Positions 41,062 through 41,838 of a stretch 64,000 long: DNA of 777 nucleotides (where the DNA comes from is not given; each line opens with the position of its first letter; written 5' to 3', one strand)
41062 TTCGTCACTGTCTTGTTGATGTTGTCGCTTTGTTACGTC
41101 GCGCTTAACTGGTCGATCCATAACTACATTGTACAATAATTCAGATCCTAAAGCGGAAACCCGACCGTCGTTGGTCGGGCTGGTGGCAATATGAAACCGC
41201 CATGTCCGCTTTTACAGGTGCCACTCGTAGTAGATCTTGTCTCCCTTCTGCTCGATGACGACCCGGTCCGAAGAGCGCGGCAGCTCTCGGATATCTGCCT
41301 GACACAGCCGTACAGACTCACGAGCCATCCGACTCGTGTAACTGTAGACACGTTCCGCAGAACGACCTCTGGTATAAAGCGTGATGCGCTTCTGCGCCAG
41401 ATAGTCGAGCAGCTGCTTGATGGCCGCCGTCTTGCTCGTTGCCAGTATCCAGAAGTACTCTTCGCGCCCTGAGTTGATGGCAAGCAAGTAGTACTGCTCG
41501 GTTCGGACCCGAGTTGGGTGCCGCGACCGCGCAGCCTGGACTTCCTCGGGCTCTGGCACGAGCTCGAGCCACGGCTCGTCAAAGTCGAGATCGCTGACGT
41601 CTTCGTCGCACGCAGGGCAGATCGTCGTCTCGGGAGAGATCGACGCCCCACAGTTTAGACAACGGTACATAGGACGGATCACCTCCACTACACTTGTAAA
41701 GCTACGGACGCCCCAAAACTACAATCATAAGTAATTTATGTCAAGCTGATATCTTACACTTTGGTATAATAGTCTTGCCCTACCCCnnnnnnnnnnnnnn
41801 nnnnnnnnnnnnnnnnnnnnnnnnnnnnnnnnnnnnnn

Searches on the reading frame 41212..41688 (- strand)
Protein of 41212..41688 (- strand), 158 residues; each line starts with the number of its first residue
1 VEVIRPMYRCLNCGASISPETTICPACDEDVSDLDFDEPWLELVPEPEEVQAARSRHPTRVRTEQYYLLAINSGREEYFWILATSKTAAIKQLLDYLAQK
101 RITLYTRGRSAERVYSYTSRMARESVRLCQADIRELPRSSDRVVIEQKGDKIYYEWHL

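Call 6: search_protein_families(library=pfam, proteins=[window:41212-41688:-], max_evalue=0.1)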
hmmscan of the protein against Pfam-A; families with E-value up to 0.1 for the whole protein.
window:41212-41688:- (158 aa): 10 families
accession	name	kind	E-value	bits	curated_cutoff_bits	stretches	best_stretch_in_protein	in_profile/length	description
PF13248.11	Zn_ribbon_3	-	6.9e-05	22.6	27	1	6-29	1-24/26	zinc-ribbon domain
PF12773.13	DZR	-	0.00041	20.9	27.3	1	7-27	24-44/45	Double zinc ribbon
PF18912.6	DZR_2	-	0.00086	19.5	27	1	9-31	9-31/56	Double zinc ribbon domain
PF13240.11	Zn_Ribbon_1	-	0.002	18.3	25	1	10-27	2-19/23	zinc-ribbon domain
PF23455.1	DUF7129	-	0.0029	17.7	30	1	6-33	10-39/45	Domain of unknown function (DUF7129)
PF12172.15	zf-ChsH2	-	0.012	15.8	23.2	1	9-29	13-33/37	ChsH2, rubredoxin-like zinc ribbon domain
PF01155.25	HypA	-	0.049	14.1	28.9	1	2-30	65-95/112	Hydrogenase/urease nickel incorporation, metallochaperone, hypA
PF23458.2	DUF7130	-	0.052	13.9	35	0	7-34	53-83/89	Domain of unknown function (DUF7130)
PF24444.1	DUF7563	-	0.055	13.4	27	0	7-20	1-14/39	Family of unknown function (DUF7563)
PF09723.15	Zn_ribbon_8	-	0.071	13.6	34.4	0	8-31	6-37/41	Zinc ribbon domain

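Call 51: search_protein_families(library=phrogs, proteins=[window:41212-41688:-], max_evalue=0.01)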
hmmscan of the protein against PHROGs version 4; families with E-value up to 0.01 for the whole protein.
window:41212-41688:- (158 aa): 0 families
